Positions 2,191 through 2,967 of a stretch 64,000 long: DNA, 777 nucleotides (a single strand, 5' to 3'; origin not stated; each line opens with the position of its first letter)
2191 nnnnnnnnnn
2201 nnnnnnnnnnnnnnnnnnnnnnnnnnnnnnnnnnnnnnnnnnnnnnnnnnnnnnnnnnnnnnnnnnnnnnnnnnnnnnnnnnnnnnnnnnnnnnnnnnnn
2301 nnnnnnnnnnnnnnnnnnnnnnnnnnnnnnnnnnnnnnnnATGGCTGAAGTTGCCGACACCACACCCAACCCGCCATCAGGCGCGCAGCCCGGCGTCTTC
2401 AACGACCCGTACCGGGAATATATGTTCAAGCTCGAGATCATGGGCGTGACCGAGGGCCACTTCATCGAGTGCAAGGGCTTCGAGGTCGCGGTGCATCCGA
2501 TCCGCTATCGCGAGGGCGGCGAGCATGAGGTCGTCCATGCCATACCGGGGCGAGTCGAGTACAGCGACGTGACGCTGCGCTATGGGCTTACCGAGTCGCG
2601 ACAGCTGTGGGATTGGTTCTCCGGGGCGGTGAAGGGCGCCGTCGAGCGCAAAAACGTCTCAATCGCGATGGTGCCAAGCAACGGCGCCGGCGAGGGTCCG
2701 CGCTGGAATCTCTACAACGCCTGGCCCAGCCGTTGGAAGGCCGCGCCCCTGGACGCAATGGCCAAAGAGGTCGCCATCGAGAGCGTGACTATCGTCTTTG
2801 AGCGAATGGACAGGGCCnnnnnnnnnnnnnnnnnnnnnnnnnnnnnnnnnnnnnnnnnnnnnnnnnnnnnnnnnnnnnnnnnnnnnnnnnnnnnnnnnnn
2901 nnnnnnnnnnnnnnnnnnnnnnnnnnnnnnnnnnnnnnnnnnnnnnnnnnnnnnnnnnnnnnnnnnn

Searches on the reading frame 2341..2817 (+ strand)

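Call 6: search_protein_families(library=pfam, proteins=[window:2341-2817:+], max_evalue=0.01)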
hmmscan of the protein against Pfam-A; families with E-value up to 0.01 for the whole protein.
window:2341-2817:+ (159 aa): 1 family
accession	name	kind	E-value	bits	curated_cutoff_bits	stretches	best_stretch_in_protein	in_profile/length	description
PF06841.18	Phage_T4_gp19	-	3.3e-33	114.8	28.2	1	27-156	3-133/134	T4-like virus tail tube protein gp19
